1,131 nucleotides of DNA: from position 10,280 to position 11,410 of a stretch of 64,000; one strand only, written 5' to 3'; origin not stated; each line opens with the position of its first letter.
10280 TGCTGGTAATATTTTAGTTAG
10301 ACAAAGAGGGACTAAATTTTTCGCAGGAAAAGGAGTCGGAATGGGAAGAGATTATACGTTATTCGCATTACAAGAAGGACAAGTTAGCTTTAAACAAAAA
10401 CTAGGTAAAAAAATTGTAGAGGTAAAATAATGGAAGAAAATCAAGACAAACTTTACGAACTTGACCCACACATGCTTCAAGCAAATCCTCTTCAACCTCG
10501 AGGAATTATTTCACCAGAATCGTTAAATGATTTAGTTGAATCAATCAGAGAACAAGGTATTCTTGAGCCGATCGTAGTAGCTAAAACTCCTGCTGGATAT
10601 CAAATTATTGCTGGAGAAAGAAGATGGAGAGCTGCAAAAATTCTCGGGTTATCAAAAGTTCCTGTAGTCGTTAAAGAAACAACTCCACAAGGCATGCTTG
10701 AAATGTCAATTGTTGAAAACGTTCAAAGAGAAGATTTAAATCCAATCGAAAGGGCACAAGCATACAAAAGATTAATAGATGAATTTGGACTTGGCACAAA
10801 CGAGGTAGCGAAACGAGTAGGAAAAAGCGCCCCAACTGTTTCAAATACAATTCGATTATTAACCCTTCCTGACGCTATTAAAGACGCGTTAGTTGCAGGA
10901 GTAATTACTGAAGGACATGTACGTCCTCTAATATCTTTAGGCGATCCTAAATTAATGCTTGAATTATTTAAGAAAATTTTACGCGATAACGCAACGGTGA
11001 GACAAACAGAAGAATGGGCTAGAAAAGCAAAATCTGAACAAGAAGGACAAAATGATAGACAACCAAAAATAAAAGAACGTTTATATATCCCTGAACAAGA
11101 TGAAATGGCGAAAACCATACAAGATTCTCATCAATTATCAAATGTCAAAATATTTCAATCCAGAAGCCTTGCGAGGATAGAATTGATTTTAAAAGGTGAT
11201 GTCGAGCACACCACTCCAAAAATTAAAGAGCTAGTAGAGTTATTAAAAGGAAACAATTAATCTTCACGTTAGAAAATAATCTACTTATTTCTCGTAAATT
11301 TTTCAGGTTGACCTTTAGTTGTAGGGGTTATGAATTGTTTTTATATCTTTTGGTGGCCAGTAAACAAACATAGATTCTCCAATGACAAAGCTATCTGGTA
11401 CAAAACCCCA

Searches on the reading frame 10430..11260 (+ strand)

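Call 20: search_protein_families(library=pfam, proteins=[window:10430-11260:+], max_evalue=0.001)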
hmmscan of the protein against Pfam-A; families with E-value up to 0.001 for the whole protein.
window:10430-11260:+ (276 aa): 3 families
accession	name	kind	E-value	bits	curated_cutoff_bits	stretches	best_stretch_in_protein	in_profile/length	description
PF17762.8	HTH_ParB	-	3.4e-34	117.5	22.6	1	101-201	1-101/102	ParB HTH domain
PF02195.25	ParB_N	-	3.2e-31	107.7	26.3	1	7-99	2-95/95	ParB N-terminal domain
PF13384.12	HTH_23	-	0.00084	19.5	24.6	0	106-142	5-39/50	Homeodomain-like domain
